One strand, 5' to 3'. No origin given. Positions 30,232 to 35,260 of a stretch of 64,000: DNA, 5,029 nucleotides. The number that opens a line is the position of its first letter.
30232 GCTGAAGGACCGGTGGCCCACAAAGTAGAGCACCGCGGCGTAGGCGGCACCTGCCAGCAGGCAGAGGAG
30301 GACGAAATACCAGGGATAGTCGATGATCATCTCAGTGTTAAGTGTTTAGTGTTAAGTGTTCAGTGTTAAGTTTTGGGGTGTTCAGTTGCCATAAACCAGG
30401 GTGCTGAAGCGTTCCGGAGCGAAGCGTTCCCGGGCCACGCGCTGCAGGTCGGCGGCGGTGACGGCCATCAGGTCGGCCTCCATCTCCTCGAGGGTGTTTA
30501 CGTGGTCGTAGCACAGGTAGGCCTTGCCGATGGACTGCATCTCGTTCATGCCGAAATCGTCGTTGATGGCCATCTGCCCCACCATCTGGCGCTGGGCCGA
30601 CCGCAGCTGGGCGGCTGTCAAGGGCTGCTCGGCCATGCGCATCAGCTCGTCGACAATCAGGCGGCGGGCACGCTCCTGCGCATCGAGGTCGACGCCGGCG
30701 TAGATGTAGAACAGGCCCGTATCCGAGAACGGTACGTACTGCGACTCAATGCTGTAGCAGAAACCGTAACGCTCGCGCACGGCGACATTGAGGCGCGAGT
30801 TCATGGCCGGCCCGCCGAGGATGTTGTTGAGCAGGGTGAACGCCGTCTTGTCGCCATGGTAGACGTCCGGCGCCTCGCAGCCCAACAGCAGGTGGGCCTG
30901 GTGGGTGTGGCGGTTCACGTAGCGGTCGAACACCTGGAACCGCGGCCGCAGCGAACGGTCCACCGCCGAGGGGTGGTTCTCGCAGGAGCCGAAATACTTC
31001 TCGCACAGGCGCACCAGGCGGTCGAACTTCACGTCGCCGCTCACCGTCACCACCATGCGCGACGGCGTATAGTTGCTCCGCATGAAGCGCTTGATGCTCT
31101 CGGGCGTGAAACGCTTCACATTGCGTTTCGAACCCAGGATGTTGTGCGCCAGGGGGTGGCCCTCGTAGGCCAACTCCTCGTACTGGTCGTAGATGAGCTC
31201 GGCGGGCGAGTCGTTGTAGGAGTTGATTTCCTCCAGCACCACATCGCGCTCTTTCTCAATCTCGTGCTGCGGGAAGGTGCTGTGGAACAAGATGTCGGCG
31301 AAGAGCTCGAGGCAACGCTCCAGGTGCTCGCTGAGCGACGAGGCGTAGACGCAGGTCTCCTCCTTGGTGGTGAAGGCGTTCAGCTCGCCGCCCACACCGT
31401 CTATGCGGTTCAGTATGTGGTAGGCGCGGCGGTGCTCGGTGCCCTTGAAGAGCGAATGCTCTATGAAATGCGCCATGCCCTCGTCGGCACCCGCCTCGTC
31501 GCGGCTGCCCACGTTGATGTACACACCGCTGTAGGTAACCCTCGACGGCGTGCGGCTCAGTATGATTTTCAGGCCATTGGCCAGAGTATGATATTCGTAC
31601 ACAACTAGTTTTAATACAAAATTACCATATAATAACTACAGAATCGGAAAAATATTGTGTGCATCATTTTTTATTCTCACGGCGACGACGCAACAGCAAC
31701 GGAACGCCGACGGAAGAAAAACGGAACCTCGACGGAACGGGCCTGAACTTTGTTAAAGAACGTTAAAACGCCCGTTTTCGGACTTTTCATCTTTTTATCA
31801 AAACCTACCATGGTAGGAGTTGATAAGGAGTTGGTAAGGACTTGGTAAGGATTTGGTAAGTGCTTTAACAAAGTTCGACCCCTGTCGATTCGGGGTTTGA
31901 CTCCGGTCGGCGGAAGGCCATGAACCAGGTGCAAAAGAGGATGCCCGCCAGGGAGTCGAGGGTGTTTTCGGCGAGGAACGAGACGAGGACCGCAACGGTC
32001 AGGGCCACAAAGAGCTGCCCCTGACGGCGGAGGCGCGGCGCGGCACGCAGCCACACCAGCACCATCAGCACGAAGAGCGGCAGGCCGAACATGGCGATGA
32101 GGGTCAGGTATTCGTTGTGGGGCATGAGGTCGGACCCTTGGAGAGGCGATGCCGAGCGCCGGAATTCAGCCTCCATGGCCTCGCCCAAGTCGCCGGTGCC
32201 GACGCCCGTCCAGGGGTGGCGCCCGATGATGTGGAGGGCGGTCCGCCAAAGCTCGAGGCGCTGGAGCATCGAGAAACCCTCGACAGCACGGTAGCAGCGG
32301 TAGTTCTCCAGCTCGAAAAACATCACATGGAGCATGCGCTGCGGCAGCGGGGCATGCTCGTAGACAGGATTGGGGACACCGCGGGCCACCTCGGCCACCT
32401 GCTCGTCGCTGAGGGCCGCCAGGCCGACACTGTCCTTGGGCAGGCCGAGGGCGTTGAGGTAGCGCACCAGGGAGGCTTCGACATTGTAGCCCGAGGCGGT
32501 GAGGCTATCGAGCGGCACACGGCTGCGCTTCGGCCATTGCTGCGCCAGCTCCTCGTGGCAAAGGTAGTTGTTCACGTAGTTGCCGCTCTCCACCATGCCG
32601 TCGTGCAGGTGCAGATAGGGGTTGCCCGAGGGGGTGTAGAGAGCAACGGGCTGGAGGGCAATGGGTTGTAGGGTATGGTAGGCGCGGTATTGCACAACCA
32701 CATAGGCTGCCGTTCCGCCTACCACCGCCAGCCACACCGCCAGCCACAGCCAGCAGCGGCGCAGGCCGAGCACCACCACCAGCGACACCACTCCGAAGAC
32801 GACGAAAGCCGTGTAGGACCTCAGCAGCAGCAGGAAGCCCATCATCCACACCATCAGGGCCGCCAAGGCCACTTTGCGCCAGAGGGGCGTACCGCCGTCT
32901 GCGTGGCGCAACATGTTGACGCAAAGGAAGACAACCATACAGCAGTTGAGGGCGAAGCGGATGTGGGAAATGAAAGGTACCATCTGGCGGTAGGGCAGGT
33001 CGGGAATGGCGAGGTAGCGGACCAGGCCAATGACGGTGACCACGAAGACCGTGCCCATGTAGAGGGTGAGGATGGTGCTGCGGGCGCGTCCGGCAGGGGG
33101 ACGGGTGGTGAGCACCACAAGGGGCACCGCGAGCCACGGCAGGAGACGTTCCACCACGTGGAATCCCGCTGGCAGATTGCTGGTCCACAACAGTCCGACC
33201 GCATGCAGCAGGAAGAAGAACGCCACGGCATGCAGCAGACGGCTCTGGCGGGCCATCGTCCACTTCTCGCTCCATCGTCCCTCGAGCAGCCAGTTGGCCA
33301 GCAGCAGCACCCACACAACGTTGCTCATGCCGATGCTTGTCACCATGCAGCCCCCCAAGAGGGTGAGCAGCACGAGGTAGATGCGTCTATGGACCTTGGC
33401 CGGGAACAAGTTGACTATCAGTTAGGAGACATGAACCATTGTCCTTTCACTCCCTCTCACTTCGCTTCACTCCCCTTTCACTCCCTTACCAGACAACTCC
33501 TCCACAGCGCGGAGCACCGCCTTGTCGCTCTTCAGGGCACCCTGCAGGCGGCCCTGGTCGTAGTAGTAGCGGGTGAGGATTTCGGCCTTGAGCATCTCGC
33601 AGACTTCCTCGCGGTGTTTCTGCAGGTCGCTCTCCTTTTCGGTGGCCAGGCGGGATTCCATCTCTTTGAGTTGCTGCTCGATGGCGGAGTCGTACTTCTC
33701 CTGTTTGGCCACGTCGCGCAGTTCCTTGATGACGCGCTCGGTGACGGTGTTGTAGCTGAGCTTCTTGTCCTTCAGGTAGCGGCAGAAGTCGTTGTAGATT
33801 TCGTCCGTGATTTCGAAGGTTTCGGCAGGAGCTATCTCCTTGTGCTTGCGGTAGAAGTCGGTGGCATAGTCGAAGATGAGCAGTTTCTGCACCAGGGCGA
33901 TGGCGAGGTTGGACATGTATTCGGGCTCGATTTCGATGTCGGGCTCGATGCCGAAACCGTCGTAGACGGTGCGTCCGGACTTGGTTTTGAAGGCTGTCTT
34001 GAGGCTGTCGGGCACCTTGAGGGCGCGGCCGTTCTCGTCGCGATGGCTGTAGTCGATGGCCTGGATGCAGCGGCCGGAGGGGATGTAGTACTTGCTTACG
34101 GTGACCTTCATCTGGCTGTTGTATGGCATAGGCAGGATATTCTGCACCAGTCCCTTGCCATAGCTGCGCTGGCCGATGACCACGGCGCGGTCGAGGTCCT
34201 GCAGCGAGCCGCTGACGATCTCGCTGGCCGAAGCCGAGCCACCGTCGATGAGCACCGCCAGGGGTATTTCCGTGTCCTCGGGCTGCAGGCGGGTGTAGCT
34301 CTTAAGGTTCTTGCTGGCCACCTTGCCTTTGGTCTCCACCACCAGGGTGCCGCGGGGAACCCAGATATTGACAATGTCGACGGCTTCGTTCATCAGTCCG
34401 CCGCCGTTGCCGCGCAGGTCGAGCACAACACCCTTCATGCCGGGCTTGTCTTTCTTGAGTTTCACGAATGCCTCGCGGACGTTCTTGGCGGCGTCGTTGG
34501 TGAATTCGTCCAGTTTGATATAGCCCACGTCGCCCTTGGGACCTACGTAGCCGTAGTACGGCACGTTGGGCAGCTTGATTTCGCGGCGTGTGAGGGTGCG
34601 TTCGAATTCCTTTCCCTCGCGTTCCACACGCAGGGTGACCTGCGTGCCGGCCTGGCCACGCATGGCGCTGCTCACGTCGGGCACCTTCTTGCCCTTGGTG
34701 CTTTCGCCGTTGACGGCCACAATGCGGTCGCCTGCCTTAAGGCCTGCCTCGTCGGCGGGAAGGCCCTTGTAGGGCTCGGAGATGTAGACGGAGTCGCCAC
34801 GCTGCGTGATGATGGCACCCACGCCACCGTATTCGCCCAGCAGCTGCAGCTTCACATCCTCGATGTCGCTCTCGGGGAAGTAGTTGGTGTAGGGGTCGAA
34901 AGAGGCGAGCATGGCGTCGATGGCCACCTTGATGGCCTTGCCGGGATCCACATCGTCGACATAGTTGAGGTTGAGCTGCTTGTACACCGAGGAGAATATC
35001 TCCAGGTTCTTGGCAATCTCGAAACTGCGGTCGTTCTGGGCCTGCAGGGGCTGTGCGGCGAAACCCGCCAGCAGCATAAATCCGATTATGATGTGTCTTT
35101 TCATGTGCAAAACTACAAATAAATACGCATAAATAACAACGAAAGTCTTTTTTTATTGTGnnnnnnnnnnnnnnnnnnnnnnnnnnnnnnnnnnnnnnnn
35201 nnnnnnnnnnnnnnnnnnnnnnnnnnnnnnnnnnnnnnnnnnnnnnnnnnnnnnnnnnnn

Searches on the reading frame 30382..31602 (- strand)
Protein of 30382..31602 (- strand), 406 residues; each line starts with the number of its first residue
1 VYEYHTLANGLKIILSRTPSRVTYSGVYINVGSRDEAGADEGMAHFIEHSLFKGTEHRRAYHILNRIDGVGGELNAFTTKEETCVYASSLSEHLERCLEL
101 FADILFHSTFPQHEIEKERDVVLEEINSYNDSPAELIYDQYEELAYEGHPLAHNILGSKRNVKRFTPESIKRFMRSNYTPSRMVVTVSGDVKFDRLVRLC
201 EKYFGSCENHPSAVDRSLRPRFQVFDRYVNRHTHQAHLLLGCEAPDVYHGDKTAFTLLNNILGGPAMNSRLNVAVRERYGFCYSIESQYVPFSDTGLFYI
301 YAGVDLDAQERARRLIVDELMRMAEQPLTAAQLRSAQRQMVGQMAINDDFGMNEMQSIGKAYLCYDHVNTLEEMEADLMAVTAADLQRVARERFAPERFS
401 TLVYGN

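Call 11: search_protein_families(library=pfam, proteins=[window:30382-31602:-])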
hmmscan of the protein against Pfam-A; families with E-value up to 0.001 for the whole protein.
window:30382-31602:- (406 aa): 2 families
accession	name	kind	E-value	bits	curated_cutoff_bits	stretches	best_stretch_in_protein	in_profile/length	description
PF05193.26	Peptidase_M16_C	-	1.6e-35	123.1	23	1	165-340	2-181/181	Peptidase M16 inactive domain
PF00675.25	Peptidase_M16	-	2.8e-35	121.9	22.3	1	14-157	3-147/149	Insulinase (Peptidase family M16)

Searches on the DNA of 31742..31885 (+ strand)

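Call 49: search_dna_similar(query=window:31742-31885:+, collection=plasmids, mode=distant, max_evalue=0.01, max_rows=10)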
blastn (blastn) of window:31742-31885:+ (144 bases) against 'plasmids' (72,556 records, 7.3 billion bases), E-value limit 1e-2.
No match.

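Call 50: search_dna_similar(query=window:31742-31885:+, collection=phages, mode=distant, max_evalue=0.01, max_rows=10)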
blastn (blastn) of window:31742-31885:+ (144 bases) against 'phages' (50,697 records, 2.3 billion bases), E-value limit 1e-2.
No match.

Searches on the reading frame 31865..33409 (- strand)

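Call 11: search_protein_families(library=pfam, proteins=[window:31865-33409:-])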
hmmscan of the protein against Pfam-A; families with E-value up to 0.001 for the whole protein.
window:31865-33409:- (514 aa): 1 family
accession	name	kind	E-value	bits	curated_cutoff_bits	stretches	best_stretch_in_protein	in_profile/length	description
PF04932.20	Wzy_C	-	2.6e-14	53.7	31.7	1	376-449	76-148/149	O-Antigen ligase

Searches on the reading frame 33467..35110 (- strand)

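Call 12: search_protein_families(library=pfam, proteins=[window:33467-35110:-])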
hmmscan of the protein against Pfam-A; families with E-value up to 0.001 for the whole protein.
window:33467-35110:- (547 aa): 6 families
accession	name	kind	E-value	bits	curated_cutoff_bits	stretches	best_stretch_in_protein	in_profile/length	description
PF03572.23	Peptidase_S41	-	1.1e-48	165.4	24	1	194-351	1-156/165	Peptidase family S41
PF17820.7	PDZ_6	-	1.1e-15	57.5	27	1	110-164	2-54/54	PDZ domain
PF00595.29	PDZ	-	1.4e-09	38.6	23.2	1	95-162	10-80/81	PDZ domain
PF13180.12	PDZ_2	-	4.4e-09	36.9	27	1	97-169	3-74/80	PDZ domain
PF14685.13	PDZ_Tricorn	-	3.7e-05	24.1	25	1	120-168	34-82/88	Tricorn protease PDZ domain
PF22694.1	CtpB_N-like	-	0.00011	23.1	27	1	22-78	24-81/85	Activating protease CtpB N-terminal domain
